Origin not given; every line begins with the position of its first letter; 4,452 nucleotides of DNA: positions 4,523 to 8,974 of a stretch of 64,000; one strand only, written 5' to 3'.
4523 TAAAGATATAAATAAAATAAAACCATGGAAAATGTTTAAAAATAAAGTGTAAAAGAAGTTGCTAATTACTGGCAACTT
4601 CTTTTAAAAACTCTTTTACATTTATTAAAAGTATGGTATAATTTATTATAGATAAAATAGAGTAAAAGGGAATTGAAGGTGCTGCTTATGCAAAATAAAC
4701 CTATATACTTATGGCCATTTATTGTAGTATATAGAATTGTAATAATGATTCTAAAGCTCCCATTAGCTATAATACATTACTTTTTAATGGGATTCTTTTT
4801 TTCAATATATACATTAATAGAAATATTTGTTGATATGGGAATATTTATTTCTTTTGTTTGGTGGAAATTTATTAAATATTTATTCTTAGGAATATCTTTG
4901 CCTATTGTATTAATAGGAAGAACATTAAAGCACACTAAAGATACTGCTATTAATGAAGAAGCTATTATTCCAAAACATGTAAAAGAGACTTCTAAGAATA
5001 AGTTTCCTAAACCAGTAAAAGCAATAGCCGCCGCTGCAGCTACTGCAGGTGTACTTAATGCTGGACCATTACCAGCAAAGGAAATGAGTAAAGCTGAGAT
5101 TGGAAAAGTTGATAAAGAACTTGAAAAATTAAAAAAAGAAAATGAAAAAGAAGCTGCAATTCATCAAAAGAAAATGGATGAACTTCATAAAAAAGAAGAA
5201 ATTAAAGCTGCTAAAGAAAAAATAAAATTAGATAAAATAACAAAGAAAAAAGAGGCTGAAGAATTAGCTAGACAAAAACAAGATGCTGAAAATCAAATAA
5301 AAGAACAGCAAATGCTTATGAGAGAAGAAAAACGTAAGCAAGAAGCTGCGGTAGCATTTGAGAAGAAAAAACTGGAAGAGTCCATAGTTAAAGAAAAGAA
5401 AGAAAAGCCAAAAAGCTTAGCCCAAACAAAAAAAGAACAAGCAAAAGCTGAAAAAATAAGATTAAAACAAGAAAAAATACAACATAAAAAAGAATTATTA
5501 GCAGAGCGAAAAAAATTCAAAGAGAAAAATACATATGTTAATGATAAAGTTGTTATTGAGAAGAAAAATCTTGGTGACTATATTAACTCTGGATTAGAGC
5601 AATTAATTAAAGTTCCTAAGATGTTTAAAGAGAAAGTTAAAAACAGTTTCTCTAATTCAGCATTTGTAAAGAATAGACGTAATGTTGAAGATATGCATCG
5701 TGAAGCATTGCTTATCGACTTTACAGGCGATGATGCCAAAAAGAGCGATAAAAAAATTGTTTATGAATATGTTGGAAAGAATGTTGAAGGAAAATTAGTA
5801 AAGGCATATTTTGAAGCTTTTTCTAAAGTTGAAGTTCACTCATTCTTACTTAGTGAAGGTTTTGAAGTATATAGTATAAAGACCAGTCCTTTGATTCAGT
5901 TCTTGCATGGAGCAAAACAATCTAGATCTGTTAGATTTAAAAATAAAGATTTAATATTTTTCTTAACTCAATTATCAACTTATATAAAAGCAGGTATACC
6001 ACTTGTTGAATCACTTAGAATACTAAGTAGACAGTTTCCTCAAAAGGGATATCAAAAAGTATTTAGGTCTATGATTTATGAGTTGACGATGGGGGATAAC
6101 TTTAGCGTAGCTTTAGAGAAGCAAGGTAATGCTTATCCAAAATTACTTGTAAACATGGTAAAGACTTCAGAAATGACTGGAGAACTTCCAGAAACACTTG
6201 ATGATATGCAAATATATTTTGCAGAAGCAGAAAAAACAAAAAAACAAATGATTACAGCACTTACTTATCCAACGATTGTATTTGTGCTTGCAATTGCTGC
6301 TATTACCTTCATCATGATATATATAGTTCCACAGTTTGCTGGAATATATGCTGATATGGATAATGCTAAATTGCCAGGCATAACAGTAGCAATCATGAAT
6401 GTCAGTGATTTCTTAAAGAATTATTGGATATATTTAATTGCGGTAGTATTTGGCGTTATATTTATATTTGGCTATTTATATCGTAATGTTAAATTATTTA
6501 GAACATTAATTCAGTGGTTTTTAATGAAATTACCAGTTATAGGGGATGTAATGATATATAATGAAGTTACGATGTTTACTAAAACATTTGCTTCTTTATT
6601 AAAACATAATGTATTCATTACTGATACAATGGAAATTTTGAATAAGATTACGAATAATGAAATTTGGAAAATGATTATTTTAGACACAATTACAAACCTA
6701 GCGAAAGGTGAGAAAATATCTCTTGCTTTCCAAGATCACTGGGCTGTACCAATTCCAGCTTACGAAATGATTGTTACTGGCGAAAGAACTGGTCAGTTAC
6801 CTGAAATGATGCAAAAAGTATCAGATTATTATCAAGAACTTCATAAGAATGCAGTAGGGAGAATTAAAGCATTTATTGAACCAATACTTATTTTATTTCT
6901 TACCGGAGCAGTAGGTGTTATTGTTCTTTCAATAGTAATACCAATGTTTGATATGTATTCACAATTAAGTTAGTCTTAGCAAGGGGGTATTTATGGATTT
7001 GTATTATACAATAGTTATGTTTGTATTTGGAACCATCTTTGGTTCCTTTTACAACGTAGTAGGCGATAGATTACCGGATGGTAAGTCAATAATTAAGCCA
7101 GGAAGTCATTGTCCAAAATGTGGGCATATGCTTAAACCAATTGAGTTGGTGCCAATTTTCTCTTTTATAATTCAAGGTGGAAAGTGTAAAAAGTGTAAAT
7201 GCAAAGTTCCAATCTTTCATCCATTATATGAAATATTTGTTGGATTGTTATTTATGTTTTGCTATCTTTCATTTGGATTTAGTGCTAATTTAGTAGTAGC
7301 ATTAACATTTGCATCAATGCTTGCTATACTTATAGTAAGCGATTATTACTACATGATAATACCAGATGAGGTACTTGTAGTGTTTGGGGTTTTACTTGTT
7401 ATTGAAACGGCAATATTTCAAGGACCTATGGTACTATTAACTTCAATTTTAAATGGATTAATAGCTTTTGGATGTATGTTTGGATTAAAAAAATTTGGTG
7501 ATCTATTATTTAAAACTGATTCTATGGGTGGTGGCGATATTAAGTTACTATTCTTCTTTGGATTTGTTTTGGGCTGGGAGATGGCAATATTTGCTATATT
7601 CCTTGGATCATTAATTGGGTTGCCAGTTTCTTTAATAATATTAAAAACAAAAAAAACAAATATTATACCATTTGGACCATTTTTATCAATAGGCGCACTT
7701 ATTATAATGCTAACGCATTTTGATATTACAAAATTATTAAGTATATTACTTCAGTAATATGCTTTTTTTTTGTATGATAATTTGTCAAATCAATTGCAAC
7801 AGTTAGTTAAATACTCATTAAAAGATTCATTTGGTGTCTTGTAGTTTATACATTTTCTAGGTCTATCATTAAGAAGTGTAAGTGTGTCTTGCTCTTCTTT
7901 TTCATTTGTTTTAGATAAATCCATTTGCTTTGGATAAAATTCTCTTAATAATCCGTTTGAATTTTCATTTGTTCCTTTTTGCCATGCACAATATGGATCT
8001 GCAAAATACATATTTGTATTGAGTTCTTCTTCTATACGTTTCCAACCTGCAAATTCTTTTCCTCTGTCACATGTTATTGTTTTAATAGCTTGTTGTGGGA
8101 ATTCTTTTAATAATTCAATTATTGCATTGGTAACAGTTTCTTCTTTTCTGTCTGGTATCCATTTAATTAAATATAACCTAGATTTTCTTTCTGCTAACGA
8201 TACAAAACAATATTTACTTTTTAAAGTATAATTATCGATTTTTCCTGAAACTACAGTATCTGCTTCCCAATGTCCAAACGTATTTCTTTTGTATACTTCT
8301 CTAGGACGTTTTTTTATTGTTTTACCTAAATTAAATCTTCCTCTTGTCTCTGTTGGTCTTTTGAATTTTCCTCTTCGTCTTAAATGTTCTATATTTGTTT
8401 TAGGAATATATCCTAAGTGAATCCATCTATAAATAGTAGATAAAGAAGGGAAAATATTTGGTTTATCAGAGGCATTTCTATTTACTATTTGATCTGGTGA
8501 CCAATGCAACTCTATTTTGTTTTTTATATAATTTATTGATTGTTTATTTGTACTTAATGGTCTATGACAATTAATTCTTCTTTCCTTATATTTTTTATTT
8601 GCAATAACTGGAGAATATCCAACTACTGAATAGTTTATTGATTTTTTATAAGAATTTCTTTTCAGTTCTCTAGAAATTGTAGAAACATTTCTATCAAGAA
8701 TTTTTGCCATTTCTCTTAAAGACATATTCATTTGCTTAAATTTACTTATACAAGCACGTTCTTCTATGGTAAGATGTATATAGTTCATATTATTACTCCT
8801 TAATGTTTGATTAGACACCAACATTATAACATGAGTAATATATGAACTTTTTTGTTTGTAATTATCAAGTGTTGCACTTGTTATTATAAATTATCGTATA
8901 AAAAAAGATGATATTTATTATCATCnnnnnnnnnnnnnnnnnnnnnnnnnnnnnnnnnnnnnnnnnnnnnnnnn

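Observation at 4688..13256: Atypical type IV pilus locus: PilC with a 360-aa N-terminal TM plus KE-rich helix fusion, PilB with a low-complexity tail, and two giant pilins (one glycine-rich)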

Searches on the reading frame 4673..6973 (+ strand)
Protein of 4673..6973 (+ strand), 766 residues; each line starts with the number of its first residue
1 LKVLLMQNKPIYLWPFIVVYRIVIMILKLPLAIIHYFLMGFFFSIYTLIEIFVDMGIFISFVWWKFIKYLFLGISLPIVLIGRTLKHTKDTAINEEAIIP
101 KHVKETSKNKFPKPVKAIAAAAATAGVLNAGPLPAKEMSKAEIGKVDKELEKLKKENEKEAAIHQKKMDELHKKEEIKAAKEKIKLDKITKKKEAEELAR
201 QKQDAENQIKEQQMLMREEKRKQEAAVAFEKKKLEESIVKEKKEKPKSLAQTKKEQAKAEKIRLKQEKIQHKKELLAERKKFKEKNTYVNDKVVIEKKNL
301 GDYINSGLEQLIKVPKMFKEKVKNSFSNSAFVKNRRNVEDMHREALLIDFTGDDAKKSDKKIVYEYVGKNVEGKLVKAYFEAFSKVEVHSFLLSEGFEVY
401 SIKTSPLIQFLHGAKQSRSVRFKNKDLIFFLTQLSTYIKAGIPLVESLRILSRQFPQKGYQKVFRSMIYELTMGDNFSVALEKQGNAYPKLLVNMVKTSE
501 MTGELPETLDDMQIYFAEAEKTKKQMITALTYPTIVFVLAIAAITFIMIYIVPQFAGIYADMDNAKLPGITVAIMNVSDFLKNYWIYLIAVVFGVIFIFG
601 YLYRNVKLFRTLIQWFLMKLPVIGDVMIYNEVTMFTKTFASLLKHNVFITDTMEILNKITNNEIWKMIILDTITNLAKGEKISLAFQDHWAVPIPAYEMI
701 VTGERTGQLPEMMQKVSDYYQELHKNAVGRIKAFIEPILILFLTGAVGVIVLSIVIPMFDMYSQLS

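Call 4: search_protein_families(library=pfam, proteins=[window:4673-6973:+], max_evalue=0.01)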
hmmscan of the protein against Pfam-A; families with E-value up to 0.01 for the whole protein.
window:4673-6973:+ (766 aa): 1 family
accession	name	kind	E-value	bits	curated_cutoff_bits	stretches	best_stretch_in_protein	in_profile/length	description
PF00482.28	T2SSF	-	1.2e-44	151.7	25.2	2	430-553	1-125/125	Type II secretion system (T2SS), protein F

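Call 5: search_protein_families(library=ncbifam, proteins=[window:4673-6973:+], max_evalue=0.01)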
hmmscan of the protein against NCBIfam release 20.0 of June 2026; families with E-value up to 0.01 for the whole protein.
window:4673-6973:+ (766 aa): 7 families
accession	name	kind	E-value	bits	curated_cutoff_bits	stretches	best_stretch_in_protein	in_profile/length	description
TIGR02120.1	GspF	equivalog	2.3e-77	260.9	424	1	364-763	1-399/401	type II secretion system inner membrane protein GspF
NF052607.1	T4PiliAsmPilCThrm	equivalog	4.7e-74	249.9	700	1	363-766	3-405/406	type IV pilus assembly protein PilC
NF052606.1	T4PiliAsmPilCMyx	equivalog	1.7e-63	214.9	700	1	355-763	13-416/419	type IV pilus assembly protein PilC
NF007861.0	PRK10573.1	equivalog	4.9e-62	210.3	401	1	361-762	4-395/401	protein transport protein HofC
NF047826.1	T3SSXpsF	equivalog_domain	2.1e-57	194.7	650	1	363-763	3-402/405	type II secretion system protein XpsF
NF041012.2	T4P_ComGB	equivalog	2.7e-38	132.2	240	1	428-761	4-330/332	competence type IV pilus assembly protein ComGB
NF047418.1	teichoic_AuxB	equivalog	2.8e-05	23.3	300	1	3-281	78-325/345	lipoteichoic acid stability factor AuxB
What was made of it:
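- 5753..6973 (+): PilC/GspF platform core (two T2SSF domains, three TM helices). Pfam T2SSF E=1.2e-44 in two stretches; GspF and PilC NCBIfam models matched full length (calls 4, 5).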

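Call 37: find_homologous_proteins(query=window:4688-6973:+, max_evalue=0.001)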
Query window:4688-6973:+ (761 aa): 2253 proteins with E <= 0.001 among 8000 candidates; the best 120 are listed.
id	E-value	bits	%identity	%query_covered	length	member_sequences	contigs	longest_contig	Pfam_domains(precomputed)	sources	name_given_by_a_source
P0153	0.0e+0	1630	99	100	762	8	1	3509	PF00482.29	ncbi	-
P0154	0.0e+0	1544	93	100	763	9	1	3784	PF00482.29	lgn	-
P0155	0.0e+0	1536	92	100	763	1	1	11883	PF00482.29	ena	-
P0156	0.0e+0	1523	91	100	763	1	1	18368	PF00482.29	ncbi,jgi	-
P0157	0.0e+0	1519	91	100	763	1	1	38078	PF00482.29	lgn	-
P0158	0.0e+0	1310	79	100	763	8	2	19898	PF00482.29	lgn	-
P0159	0.0e+0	1095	69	100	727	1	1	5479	PF00482.29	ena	-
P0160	0.0e+0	1094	68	100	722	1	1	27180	PF00482.29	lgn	-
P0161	0.0e+0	1056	68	100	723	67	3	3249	PF00482.29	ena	-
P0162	2.5e-283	960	60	100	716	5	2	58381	PF00482.29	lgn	-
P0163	4.3e-280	949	60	100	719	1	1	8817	PF00482.29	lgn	-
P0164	9.9e-275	931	60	100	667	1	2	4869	PF00482.29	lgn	-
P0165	2.7e-274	930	59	100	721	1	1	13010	PF00482.29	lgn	-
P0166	4.9e-271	919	53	11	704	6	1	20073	PF00482.29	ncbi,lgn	ncbi:MAG: type II secretion system F family protein [Bacilli bacterium]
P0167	5.4e-269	912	57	100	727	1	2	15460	PF00482.29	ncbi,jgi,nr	ncbi:MAG TPA: type II secretion system F family protein [Bacilli bacterium]|nr:type II secretion sys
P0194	9.5e-227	773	60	77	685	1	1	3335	PF00482.29,PF28597.1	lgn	-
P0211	9.5e-219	746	62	70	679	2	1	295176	PF00482.29,PF28597.1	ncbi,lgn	ncbi:MAG: type II secretion system F family protein [Ignavibacteriales bacterium]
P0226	1.3e-213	729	63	70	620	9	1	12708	PF00482.29,PF28597.1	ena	-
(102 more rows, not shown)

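Call 42: search_protein_families(library=pfam, proteins=[P0226, P0211, P0194], max_evalue=1)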
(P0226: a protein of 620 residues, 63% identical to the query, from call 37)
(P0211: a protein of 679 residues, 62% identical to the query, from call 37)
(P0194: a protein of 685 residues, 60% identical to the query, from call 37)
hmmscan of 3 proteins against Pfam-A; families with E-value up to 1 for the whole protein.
P0226 (620 aa): 1 family
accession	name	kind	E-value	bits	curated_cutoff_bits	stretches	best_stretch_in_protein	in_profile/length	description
PF00482.28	T2SSF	-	8.8e-51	171.5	25.2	2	282-405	1-125/125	Type II secretion system (T2SS), protein F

P0211 (679 aa): 1 family
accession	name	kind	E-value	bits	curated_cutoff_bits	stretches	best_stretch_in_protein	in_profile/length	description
PF00482.28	T2SSF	-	6.9e-51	171.9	25.2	2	342-465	1-125/125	Type II secretion system (T2SS), protein F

P0194 (685 aa): 3 families
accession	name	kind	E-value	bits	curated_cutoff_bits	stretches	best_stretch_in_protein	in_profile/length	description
PF00482.28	T2SSF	-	4.8e-52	175.6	25.2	2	338-461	1-125/125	Type II secretion system (T2SS), protein F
PF00348.22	polyprenyl_synt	-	0.02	14.5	27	1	551-650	85-182/251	Polyprenyl synthetase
PF10259.14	Rogdi_lz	-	0.79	9.4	29.4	0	110-204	176-267/295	Rogdi leucine zipper containing protein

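Call 50: search_solved_structures(query=window:4688-6973:+, max_evalue=0.001, show_alignments=0)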
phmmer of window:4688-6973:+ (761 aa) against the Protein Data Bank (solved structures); distinct sequences matched with E-value up to 0.001: 4.
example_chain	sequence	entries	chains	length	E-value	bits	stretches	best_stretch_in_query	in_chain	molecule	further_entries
3jc8_Ca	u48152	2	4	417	4.3e-48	167.4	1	356-757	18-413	Type 4 fimbrial assembly protein PilC | PilC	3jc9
2whn_A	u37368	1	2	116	1.5e-08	36.6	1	420-513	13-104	PILUS ASSEMBLY PROTEIN PILC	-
2vma_A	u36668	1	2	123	4.1e-05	25.3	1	419-521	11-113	GENERAL SECRETION PATHWAY PROTEIN F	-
2vmb_A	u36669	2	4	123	5.7e-05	24.8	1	419-521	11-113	GENERAL SECRETION PATHWAY PROTEIN F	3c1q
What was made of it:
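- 5753..6973 (+): Aligns to M. xanthus PilC 18-413 (call 50).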

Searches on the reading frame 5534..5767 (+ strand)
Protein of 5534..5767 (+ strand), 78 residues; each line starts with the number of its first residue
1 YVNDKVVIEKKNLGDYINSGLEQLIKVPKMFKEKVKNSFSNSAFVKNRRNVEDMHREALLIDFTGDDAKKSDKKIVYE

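Call 61: search_protein_representatives(protein=window:5534-5767:+)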
Query: 78 residues. Proteins with E-value up to 0.001 (for the whole library): 26; up to 1e-10: 8; up to 1e-30: 1. The best 26 are listed.
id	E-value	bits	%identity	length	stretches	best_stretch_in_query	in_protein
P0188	6.1e-31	121.5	81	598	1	1-78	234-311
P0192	1.2e-17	79.4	58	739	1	1-78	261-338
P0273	4.1e-16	74.6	54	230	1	1-78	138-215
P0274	7.7e-15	70.5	50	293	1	1-78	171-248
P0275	4.9e-13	64.8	54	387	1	5-78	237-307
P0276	1.5e-11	60.2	46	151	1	1-74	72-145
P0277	2.0e-11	59.7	45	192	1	1-78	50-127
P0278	2.2e-11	59.6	47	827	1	1-78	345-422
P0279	1.2e-10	57.2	47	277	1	1-78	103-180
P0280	6.0e-10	55.1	47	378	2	1-78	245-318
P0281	9.0e-10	54.5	44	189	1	1-78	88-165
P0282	1.7e-08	50.5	44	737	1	1-78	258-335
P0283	1.7e-08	50.4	38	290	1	1-78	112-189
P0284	5.6e-08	48.8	42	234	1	1-78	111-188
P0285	1.3e-07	47.6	44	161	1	1-74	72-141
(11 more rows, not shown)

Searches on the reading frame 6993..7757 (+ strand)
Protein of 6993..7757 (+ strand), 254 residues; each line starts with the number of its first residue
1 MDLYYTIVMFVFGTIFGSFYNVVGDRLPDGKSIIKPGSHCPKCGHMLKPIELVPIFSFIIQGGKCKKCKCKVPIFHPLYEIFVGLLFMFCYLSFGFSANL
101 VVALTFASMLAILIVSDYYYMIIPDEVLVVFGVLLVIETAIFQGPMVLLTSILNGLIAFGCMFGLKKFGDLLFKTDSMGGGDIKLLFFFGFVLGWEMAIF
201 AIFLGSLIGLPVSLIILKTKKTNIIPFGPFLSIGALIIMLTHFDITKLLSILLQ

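Call 4: search_protein_families(library=pfam, proteins=[window:6993-7757:+], max_evalue=0.01)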
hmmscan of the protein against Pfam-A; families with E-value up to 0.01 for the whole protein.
window:6993-7757:+ (254 aa): 2 families
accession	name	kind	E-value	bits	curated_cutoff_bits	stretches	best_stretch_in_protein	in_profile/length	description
PF06750.18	A24_N_bact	-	5.4e-30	103.7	23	1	11-94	1-84/84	Bacterial Peptidase A24 N-terminal domain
PF01478.23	Peptidase_A24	-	2.4e-14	54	26.5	1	105-213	2-103/104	Type IV leader peptidase family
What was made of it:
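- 6993..7757 (+): PilD prepilin peptidase/N-methyltransferase. Pfam A24_N_bact E=5e-30 and Peptidase_A24 E=2e-14 (call 4).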

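Call 5: search_protein_families(library=ncbifam, proteins=[window:6993-7757:+], max_evalue=0.01)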
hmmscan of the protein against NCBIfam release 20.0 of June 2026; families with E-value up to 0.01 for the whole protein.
window:6993-7757:+ (254 aa): 0 families

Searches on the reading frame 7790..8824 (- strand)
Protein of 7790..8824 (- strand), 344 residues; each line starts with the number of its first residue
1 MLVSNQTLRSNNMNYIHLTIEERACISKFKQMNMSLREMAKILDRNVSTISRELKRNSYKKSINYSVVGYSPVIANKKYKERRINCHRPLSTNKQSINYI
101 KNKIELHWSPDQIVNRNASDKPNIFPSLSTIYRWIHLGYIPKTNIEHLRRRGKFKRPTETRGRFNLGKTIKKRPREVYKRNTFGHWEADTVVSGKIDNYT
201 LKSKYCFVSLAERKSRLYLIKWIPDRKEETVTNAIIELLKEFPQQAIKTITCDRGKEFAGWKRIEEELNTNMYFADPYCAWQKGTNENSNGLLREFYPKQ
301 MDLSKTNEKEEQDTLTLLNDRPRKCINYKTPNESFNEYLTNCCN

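Call 4: search_protein_families(library=pfam, proteins=[window:7790-8824:-], max_evalue=0.01)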
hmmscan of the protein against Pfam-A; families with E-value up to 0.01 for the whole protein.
window:7790-8824:- (344 aa): 6 families
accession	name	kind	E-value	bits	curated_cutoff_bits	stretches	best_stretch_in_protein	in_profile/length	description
PF13936.12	HTH_38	-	5.5e-14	52.1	27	1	15-57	2-44/44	Helix-turn-helix domain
PF00665.32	rve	-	1.2e-06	29.2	32.6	1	183-278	5-100/102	Integrase core domain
PF13384.12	HTH_23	-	0.00077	19.6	24.6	0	19-56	3-40/50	Homeodomain-like domain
PF13565.12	HTH_32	-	0.0017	19.3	33.7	0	91-134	28-72/73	Homeodomain-like domain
PF13518.12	HTH_28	-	0.0026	18.2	25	0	22-56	1-35/52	Helix-turn-helix domain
PF12728.13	HTH_17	-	0.0038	17.9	27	0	127-145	14-32/51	Helix-turn-helix domain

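Call 5: search_protein_families(library=ncbifam, proteins=[window:7790-8824:-], max_evalue=0.01)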
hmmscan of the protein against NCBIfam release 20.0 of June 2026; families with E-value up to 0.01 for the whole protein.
window:7790-8824:- (344 aa): 2 families
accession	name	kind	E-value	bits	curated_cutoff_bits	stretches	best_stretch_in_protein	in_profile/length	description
NF033563.0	transpos_IS30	equivalog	3.7e-84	282.6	80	1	48-324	1-267/267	IS30 family transposase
TIGR02937.1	sigma70-ECF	superfamily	0.0022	17.6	42.9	0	18-56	118-156/165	sigma-70 family RNA polymerase sigma factor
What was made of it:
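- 7772..8867 (-): IS30-family insertion sequence (transposase ORF 7790-8824), inserted between the convergent pilD and pilB. NCBIfam transpos_IS30, 282.6 bits against a cut-off of 80 (call 5).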
